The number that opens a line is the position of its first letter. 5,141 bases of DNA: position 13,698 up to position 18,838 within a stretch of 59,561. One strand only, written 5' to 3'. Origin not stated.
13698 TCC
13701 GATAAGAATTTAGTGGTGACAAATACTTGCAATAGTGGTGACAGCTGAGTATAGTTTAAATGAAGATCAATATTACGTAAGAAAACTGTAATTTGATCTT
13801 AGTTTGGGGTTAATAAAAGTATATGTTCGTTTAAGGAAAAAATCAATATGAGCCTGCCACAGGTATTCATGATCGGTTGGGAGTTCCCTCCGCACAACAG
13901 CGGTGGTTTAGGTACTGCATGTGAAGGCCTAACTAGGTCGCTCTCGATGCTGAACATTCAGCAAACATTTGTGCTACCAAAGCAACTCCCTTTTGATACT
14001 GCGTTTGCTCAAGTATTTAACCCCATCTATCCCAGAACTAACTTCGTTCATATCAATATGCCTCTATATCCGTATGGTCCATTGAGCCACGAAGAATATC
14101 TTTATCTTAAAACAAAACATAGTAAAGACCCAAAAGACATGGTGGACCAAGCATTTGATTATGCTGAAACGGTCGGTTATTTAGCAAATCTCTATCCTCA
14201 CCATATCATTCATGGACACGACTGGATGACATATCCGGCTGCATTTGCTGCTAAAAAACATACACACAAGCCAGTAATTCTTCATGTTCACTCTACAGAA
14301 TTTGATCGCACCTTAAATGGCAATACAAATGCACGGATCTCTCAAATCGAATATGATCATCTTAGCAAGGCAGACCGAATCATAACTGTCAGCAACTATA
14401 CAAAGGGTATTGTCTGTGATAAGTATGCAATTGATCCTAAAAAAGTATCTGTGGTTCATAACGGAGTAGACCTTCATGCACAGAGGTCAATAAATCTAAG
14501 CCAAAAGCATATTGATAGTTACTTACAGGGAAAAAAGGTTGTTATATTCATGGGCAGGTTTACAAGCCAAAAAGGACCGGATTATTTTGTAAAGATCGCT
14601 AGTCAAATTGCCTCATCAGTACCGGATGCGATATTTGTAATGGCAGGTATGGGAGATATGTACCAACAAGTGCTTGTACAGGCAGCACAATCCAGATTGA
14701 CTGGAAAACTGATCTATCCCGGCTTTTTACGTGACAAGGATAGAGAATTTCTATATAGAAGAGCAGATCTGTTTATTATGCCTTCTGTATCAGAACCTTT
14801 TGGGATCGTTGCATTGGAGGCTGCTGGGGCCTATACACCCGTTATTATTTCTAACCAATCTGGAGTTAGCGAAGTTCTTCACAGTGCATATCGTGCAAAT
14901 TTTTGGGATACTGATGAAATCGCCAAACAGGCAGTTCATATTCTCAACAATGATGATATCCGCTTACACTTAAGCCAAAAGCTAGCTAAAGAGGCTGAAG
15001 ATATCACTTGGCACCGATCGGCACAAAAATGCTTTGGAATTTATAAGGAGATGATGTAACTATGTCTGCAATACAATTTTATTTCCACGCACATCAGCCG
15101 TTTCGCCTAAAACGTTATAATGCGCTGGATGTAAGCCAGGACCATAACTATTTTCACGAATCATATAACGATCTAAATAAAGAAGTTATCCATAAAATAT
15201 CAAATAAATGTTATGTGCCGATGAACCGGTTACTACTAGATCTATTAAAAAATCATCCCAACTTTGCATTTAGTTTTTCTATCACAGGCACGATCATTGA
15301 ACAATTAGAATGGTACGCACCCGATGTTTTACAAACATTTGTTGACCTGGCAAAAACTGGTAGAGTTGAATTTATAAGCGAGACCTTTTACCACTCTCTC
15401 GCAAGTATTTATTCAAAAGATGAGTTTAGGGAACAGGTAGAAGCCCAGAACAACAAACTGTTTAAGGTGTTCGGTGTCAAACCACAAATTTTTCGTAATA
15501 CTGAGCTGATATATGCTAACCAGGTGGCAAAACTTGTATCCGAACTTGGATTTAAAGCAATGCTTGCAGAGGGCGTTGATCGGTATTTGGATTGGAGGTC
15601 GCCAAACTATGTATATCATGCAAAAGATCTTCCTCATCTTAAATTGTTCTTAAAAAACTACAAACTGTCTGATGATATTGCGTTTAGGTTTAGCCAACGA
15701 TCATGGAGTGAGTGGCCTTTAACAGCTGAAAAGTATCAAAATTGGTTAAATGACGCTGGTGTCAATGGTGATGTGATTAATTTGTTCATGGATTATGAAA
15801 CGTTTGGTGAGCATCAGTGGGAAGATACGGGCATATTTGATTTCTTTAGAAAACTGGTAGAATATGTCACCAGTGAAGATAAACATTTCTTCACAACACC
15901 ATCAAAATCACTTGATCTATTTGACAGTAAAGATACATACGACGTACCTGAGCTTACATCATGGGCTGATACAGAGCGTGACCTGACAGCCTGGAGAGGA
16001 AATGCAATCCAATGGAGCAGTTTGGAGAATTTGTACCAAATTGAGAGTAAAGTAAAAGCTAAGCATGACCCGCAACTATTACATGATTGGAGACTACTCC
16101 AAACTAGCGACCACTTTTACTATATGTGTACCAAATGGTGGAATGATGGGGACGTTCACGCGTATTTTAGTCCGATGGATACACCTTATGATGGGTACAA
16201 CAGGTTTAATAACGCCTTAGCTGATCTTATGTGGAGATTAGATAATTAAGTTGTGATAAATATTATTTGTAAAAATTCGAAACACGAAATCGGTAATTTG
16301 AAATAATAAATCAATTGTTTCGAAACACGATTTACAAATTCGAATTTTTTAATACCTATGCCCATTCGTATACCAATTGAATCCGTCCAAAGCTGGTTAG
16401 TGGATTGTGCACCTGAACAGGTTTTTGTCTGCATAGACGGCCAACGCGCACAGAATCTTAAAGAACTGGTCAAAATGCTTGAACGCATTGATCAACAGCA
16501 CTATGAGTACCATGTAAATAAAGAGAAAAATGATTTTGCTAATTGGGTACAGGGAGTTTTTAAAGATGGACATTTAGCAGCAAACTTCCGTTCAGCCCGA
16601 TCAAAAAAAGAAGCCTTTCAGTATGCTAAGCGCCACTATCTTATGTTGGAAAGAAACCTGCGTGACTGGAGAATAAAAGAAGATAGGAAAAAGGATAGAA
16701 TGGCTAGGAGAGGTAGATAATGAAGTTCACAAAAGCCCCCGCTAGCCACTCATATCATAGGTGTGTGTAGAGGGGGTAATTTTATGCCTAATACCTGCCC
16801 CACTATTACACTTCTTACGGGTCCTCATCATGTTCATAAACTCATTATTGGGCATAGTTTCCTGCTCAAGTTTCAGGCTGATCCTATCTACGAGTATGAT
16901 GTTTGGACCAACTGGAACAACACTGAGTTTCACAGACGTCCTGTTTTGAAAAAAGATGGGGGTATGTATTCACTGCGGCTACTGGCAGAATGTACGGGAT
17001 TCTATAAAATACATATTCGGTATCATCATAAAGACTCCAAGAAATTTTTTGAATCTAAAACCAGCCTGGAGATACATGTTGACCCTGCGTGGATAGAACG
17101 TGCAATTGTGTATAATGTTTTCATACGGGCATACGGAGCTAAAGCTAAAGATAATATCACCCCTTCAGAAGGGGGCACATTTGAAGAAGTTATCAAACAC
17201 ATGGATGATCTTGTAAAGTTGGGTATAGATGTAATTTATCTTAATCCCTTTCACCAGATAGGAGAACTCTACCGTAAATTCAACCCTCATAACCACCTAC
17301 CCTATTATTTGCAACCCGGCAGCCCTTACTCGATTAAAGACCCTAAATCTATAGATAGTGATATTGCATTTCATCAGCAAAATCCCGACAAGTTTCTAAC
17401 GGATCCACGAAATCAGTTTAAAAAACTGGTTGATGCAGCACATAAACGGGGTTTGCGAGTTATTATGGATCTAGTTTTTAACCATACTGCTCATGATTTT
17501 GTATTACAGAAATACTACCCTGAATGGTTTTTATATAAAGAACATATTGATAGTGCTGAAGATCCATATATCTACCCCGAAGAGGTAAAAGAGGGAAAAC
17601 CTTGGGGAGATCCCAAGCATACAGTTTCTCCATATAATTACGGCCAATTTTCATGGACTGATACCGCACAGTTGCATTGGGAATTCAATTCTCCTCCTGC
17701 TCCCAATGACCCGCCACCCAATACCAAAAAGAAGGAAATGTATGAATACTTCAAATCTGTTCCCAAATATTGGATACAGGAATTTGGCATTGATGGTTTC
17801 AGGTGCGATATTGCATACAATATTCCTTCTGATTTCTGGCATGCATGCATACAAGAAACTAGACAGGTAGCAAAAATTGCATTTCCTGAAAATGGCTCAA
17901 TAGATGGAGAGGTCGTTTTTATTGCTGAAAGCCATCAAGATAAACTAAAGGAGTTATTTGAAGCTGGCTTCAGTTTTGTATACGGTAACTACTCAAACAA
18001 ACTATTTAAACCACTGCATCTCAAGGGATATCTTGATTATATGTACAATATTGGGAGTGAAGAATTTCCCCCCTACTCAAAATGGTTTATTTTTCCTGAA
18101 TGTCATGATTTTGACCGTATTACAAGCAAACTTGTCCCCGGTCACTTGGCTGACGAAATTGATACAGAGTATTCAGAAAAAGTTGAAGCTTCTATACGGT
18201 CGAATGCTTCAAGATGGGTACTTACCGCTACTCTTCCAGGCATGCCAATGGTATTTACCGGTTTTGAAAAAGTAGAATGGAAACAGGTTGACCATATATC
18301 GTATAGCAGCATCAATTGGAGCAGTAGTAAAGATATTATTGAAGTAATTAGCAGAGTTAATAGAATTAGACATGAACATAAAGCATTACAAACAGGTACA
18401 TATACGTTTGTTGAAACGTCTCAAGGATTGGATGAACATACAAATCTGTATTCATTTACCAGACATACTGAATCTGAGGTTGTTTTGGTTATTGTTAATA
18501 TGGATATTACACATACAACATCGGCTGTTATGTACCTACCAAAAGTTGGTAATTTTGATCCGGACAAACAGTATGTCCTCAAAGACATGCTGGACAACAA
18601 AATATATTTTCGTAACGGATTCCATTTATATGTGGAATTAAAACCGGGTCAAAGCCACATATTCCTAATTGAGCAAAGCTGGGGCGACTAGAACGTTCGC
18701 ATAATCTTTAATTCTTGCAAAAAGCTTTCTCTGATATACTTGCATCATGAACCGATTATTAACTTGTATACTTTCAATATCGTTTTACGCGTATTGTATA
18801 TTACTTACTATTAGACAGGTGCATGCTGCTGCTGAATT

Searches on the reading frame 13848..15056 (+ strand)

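Call 65: search_protein_families(library=ncbifam, proteins=[window:13848-15056:+], max_evalue=1e-10)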
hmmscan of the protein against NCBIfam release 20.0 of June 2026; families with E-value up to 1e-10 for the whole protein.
window:13848-15056:+ (403 aa): 16 families
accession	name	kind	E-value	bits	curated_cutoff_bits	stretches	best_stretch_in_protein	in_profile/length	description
TIGR02149.1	glgA_Coryne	subfamily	3.5e-33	115.3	302.4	1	6-401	3-389/391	glycogen synthase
TIGR04157.1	glyco_rSAM_CFB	subfamily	2.5e-27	95.9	400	1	144-373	141-371/406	TIGR04157 family glycosyltransferase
NF053513.1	Gtran_IagA_BgsA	equivalog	2.8e-25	89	460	1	135-402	62-331/333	LTA glycolipid anchor biosynthesis glycosyltransferase, IagA/BgsA family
TIGR03999.1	thiol_BshA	equivalog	5.8e-25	88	273.7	1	132-401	100-372/375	N-acetyl-alpha-D-glucosaminyl L-malate synthase BshA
TIGR04047.1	MSMEG_0565_glyc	hypoth_equivalog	8.8e-25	87.6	259.85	1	93-400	62-372/373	MSMEG_0565 family glycosyltransferase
TIGR03449.1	mycothiol_MshA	equivalog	7.9e-24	84.3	462.5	1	118-402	103-403/406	D-inositol-3-phosphate glycosyltransferase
NF038295.1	EPS_HpsP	equivalog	1.8e-18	66.8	550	1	185-402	164-387/388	hormogonium polysaccharide biosynthesis glycosyltransferase HpsP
NF049987.1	DaglGlyslTfaseDgs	equivalog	3.8e-18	65.5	500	1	136-371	59-298/332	processive diacylglycerol alpha-glucosyltransferase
TIGR02095.1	glgA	subfamily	7.2e-16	57.9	328.45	1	228-401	293-476/477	glycogen/starch synthase, ADP-glucose type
NF047684.1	TeichurnBiosyTuaC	equivalog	1.1e-14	54.2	550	1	119-383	110-369/391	teichuronic acid biosynthesis protein TuaC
NF046085.1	XrtY_assoc_Gly1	equivalog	1.7e-14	53.5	400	1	119-371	100-352/387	XrtY-associated glycosyltransferase XYAG1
TIGR04063.1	stp3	hypoth_equivalog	2.3e-14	53.1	442.05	1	107-402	82-395/397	TIGR04063 family PEP-CTERM/XrtA system glycosyltransferase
NF041010.1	glycosy_Agl16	equivalog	6.5e-14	51.6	575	1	129-402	92-351/352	glycosylation protein Agl16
NF012028.0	PRK15484.1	subfamily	2.5e-12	46.6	618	1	168-349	133-321/380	lipopolysaccharide N-acetylglucosaminyltransferase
NF041876.1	EPS_EpsE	equivalog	2.2e-11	43.6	400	1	197-380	185-373/389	exopolysaccharide biosynthesis GT4 family glycosyltransferase EpsE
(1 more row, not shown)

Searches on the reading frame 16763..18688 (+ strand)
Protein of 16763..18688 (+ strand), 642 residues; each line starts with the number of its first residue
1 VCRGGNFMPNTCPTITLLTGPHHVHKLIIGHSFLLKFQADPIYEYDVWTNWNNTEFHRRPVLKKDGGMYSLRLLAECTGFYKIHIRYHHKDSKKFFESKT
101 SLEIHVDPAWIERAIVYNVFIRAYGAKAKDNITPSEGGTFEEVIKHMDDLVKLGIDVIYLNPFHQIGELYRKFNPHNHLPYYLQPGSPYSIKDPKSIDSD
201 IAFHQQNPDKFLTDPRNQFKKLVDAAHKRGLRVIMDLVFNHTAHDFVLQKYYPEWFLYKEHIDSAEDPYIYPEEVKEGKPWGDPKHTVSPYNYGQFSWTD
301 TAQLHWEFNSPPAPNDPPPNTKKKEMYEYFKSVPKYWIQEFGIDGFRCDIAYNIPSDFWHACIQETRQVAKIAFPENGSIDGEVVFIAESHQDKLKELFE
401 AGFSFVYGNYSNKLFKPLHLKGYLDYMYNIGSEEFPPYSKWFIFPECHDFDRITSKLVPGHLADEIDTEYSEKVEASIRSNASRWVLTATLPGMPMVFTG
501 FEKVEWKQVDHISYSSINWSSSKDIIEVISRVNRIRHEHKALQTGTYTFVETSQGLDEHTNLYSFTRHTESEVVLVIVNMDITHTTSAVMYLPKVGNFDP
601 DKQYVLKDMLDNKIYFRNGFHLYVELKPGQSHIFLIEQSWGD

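Call 65: search_protein_families(library=ncbifam, proteins=[window:16763-18688:+], max_evalue=1e-10)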
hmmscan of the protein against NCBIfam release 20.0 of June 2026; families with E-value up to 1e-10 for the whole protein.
window:16763-18688:+ (642 aa): 15 families
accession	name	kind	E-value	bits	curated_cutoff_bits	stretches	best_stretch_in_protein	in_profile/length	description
NF041321.1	Alpha-amyl_MalA_Halo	equivalog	1.6e-26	92.9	875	1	104-246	250-359/666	alpha-amylase MalA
NF041090.1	Cyc-maltodext_AglB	equivalog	7.9e-18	64.5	540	1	217-595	112-418/470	cyclomaltodextrinase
TIGR02403.1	trehalose_treC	equivalog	3.9e-17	62.1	799.05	0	217-351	75-195/544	alpha,alpha-phosphotrehalase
TIGR02456.1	treS_nterm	equivalog_domain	4.3e-17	61.8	678.35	0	217-350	76-198/539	maltose alpha-D-glucosyltransferase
NF008183.0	PRK10933.1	subfamily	1.8e-15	56.7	535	0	217-354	81-205/551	alpha,alpha-phosphotrehalase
TIGR02402.1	trehalose_TreZ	equivalog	1.4e-14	53.3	538.8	0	217-243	161-187/545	malto-oligosyltrehalose trehalohydrolase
NF051899.1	BetGalacBglAAgro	equivalog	8.8e-14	50.8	900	0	217-350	76-198/537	beta-galactosidase BglA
NF008051.0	PRK10785.1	equivalog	1.7e-13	49.7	568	0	487-582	468-560/607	maltodextrin glucosidase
NF008967.0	PRK12313.1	equivalog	8.3e-13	47.5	577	0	487-598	459-577/633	1,4-alpha-glucan branching protein GlgB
TIGR02104.1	pulA_typeI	equivalog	1.4e-12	46.5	504.5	0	206-261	219-275/605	type I pullulanase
TIGR02102.1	pullulan_Gpos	equivalog_domain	1.7e-12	46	1042.25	1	112-258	450-596/1113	pullulanase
NF007051.0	PRK09505.1-1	equivalog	8.6e-12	43.8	864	0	127-244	225-328/686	alpha-amylase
NF011083.0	PRK14510.1-2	equivalog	2.1e-11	42.1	1322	0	216-591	269-629/1186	bifunctional glycogen debranching protein GlgX/4-alpha-glucanotransferase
NF003811.1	PRK05402.1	equivalog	2.4e-11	42.9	741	0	488-598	453-569/619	1,4-alpha-glucan branching protein GlgB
TIGR02100.1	glgX_debranch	equivalog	3.3e-11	42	640.9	0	110-244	152-272/688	glycogen debranching protein GlgX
